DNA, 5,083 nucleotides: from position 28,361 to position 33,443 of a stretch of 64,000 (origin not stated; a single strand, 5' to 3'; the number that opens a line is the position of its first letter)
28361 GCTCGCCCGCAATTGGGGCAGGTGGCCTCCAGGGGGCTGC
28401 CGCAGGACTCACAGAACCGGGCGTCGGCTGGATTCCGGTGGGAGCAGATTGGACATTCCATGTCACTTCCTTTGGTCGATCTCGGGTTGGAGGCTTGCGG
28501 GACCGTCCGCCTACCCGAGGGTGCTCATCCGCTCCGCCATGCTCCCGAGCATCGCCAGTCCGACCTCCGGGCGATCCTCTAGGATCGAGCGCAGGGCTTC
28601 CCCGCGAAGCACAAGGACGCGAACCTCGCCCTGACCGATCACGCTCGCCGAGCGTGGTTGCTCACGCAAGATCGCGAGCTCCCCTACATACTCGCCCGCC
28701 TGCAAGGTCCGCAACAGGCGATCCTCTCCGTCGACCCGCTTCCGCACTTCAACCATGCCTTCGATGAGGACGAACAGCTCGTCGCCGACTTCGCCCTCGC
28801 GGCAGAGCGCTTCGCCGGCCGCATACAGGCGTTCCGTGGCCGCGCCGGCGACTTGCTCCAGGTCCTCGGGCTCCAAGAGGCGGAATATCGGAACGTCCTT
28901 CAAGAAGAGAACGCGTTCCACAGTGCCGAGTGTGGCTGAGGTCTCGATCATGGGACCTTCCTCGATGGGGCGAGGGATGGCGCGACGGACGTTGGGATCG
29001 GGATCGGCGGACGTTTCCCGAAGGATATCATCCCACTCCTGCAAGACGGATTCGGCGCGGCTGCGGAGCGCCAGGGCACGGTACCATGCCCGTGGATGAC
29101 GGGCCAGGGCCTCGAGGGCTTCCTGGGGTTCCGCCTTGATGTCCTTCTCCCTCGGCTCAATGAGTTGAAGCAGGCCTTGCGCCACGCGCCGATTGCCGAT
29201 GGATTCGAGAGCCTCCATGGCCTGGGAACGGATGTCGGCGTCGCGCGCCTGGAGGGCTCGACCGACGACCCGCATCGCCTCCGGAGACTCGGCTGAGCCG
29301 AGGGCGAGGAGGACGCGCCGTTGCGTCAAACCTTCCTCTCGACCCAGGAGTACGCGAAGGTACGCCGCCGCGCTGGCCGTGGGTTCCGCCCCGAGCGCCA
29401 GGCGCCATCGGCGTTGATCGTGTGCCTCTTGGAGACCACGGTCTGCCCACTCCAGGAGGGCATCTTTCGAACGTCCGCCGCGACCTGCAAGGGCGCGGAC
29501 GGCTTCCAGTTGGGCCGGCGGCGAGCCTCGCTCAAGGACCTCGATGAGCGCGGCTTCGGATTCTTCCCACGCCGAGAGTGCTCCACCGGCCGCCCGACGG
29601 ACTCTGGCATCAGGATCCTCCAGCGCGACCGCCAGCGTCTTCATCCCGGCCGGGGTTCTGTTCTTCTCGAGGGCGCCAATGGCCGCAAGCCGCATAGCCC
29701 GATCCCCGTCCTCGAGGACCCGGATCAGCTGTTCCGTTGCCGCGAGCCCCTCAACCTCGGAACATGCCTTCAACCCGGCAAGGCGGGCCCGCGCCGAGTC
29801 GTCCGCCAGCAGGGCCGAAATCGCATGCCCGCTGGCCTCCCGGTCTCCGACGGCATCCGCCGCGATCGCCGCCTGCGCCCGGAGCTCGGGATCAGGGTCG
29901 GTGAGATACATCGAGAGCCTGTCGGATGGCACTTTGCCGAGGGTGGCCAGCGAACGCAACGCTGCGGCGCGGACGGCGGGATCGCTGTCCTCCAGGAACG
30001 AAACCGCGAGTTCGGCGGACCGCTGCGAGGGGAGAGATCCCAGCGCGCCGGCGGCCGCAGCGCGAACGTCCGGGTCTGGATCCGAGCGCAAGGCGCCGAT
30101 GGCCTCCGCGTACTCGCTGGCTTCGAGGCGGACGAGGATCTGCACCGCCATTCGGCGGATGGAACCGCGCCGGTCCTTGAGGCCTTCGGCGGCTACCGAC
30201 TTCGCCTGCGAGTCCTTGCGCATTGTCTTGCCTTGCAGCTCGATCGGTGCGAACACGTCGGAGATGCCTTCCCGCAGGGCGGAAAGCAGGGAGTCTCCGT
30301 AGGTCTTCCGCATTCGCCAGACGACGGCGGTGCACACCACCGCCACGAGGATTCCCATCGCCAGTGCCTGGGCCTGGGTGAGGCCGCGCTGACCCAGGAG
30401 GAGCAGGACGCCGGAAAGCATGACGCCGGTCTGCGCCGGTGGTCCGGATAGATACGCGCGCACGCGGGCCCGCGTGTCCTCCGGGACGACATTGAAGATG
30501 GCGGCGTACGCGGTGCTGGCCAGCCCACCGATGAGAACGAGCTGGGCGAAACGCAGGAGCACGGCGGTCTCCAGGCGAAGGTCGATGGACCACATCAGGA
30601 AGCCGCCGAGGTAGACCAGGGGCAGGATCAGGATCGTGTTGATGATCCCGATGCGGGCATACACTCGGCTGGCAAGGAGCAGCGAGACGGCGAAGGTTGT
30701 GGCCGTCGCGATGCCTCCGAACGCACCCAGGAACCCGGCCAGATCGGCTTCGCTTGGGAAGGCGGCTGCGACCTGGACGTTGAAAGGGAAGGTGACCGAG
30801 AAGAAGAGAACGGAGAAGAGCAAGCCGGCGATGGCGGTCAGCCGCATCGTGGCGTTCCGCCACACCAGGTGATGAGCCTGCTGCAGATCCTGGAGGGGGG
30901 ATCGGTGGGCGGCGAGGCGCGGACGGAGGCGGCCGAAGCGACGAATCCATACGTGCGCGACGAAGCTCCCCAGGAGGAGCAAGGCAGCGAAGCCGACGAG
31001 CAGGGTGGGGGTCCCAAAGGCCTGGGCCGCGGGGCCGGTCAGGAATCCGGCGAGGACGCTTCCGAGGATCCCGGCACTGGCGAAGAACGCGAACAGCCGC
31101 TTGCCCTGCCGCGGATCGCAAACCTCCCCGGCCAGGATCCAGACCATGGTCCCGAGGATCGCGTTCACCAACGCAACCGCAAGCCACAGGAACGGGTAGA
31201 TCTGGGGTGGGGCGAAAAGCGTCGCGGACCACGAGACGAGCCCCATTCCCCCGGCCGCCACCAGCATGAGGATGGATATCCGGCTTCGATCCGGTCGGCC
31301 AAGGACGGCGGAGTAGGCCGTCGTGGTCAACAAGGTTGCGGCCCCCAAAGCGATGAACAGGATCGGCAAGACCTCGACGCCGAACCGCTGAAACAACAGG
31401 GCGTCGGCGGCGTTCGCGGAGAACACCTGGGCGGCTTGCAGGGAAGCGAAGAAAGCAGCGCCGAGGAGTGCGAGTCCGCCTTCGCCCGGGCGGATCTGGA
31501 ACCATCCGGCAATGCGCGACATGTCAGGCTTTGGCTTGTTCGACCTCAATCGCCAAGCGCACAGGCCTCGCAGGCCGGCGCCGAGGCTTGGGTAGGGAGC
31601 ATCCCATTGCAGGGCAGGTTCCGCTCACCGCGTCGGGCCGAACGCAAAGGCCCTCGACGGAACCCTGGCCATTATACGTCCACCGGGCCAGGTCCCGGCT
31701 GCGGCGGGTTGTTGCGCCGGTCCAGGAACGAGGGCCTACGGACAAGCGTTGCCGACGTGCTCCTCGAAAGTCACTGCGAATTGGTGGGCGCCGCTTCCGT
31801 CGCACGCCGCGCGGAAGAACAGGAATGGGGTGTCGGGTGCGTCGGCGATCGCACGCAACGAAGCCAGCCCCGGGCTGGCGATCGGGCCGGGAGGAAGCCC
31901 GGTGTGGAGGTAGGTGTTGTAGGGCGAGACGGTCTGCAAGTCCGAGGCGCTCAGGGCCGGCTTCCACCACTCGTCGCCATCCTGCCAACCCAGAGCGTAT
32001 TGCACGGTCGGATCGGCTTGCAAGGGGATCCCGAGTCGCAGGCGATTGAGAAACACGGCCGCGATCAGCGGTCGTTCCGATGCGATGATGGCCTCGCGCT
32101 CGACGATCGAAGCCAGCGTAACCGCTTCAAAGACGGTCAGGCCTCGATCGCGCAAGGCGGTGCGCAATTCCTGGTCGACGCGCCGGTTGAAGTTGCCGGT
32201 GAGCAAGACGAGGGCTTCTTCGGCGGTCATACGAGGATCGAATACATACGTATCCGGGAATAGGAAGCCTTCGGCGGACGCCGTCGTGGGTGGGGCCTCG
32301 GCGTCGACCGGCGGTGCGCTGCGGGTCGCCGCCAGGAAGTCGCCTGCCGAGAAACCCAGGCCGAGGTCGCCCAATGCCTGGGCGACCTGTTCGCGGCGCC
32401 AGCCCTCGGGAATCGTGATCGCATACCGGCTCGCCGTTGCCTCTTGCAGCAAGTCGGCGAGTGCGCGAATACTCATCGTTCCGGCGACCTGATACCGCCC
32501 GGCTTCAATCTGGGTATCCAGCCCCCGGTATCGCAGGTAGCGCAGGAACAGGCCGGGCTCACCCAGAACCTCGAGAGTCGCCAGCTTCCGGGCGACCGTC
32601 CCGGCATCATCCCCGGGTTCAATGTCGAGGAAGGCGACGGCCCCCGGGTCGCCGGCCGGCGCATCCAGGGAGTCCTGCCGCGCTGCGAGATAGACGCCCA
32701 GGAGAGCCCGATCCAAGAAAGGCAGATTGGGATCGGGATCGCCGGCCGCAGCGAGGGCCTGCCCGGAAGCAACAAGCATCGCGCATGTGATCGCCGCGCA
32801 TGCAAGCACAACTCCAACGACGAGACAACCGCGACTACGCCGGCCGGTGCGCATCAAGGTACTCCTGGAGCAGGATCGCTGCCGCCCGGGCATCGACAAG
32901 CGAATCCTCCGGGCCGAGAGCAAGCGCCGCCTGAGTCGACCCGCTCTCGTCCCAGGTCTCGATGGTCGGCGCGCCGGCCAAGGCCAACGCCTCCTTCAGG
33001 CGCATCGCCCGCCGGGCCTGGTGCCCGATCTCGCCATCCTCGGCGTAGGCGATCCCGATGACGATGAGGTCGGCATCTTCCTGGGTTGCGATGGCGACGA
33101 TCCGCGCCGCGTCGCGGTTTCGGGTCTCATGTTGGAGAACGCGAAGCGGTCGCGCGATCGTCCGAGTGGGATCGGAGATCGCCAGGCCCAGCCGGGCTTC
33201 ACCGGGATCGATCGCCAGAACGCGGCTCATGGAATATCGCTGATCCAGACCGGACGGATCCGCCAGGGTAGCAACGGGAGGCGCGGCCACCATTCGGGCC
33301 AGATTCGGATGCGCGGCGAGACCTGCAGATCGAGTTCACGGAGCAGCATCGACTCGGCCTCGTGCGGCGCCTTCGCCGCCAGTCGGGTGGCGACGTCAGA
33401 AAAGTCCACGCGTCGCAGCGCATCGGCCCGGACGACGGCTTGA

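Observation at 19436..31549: Seven-gene single-strand cyclic-nucleotide circuit: one cyclase 'writer', two different CNB 'readers' and a flavoprotein response-regulator output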

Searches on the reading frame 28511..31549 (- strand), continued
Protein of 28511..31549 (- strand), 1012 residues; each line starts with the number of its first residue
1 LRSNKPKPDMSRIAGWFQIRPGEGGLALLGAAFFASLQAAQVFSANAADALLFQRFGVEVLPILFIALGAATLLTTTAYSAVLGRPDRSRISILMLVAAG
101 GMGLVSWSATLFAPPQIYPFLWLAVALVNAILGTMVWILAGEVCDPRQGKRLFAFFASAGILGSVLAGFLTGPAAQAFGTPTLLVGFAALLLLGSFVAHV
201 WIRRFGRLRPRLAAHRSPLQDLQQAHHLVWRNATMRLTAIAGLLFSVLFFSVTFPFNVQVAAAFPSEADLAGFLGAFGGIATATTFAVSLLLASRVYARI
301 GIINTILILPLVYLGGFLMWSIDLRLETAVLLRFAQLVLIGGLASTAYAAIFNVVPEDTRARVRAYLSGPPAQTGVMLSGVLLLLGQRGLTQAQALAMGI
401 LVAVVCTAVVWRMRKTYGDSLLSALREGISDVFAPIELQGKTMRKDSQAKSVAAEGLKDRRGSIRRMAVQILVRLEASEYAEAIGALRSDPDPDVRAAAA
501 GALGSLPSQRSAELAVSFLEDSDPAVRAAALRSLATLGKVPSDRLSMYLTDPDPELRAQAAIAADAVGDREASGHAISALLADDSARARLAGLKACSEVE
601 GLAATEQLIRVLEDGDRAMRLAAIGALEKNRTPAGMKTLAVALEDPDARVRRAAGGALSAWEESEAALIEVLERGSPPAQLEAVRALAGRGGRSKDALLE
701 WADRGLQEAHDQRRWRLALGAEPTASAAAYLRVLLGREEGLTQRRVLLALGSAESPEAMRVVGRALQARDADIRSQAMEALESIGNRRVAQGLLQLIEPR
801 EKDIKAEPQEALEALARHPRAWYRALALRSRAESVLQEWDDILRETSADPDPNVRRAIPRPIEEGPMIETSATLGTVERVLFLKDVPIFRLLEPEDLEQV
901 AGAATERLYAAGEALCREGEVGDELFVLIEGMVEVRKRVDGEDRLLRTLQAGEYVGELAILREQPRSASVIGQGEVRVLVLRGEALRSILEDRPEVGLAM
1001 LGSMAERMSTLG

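Call 71: find_encoding_contigs(protein=P0415, flank=10000, max_places=1)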
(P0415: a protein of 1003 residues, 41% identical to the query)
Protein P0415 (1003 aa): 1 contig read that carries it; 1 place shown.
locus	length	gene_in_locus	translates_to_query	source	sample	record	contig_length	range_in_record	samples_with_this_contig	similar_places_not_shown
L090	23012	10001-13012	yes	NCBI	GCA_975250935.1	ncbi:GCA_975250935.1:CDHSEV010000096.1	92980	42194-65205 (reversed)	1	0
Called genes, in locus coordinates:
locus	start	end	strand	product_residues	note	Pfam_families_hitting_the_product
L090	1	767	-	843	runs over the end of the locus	PF09334:tRNA-synt_1g, PF00133:tRNA-synt_1, PF13603:tRNA-synt_1_2, PF00133:tRNA-synt_1, PF09334:tRNA-synt_1g (weak), PF08264:Anticodon_1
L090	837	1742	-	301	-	PF18917:LiaI-LiaF-like_TM1, PF22570:LiaF-TM, PF09922:LiaF-like_C (faint)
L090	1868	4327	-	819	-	PF00133:tRNA-synt_1, PF01406:tRNA-synt_1e (faint), PF09334:tRNA-synt_1g, PF13603:tRNA-synt_1_2, PF00133:tRNA-synt_1, PF08264:Anticodon_1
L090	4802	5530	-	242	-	-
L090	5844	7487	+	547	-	PF00072:Response_reg, PF01266:DAO (faint), PF01946:Thi4 (faint), PF03486:HI0933_like (faint), PF07992:Pyr_redox_2, PF12831:FAD_oxidored (weak), PF13738:Pyr_redox_3, PF00070:Pyr_redox (weak), +1 more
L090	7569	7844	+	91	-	PF02148:zf-UBP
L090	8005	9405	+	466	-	PF00027:cNMP_binding, PF02518:HATPase_c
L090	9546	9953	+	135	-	PF02629:CoA_binding (weak), PF13380:CoA_binding_2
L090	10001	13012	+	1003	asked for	PF00514:Arm (faint), PF01602:Adaptin_N (faint), PF02985:HEAT (faint), PF12717:Cnd1 (faint), PF13513:HEAT_EZ (faint), PF13646:HEAT_2, PF13646:HEAT_2, PF00027:cNMP_binding, +3 more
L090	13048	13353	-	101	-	PF03992:ABM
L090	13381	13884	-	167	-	-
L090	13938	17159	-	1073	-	PF10131:PTPS_related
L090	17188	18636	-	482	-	PF01476:LysM, PF17210:SdrD_B (weak)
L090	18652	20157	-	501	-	PF01476:LysM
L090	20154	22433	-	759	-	PF01476:LysM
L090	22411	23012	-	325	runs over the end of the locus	PF01555:N6_N4_Mtase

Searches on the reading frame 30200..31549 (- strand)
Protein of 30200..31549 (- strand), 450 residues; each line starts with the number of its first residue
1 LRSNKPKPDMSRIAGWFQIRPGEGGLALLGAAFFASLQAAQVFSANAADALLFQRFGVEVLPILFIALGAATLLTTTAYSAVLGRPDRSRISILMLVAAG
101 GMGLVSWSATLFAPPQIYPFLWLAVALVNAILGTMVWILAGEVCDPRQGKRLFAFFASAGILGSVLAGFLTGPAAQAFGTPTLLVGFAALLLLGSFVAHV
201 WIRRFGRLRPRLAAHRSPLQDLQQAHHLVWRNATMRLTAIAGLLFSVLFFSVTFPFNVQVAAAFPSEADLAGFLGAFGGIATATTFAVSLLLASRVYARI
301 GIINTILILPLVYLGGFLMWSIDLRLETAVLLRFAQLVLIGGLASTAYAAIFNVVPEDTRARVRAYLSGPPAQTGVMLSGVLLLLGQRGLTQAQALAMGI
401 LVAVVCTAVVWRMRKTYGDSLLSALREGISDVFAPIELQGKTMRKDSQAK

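Call 28: search_protein_families(library=pfam, proteins=[window:30200-31549:-], max_evalue=10)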
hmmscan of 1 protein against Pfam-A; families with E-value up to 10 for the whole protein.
window:30200-31549:- (450 aa): 2 families
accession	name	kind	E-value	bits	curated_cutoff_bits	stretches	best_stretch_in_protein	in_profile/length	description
PF07690.21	MFS_1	-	0.00099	18.6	33.4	2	51-364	22-328/347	Major Facilitator Superfamily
PF03219.20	TLC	-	0.018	14.3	21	2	223-322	272-371/491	TLC ATP/ADP transporter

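Call 29: search_solved_structures(query=window:30200-31549:-, max_evalue=10)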
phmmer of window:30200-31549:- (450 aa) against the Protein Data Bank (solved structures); distinct sequences matched with E-value up to 10: 0.

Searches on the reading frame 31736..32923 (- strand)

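Call 5: search_protein_families(library=pfam, proteins=[window:31736-32923:-], max_evalue=0.001)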
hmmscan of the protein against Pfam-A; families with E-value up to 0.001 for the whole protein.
window:31736-32923:- (395 aa): 1 family
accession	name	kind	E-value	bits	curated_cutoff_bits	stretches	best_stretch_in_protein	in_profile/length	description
PF02618.21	YceG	-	8.1e-74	249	32.4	1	100-392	2-272/275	YceG-like family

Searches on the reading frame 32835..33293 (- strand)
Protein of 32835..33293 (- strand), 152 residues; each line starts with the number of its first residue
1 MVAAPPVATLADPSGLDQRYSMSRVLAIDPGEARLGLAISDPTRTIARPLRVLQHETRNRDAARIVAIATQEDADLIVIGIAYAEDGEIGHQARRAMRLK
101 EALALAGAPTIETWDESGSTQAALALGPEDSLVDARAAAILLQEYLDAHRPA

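Call 76: search_protein_families(library=pfam, proteins=[window:32835-33293:-], max_evalue=0.00001)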
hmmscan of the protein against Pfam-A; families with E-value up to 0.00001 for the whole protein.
window:32835-33293:- (152 aa): 1 family
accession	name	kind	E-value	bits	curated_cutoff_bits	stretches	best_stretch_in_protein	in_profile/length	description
PF03652.20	RuvX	-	2e-25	90.1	29.2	1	24-147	2-133/134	Holliday junction resolvase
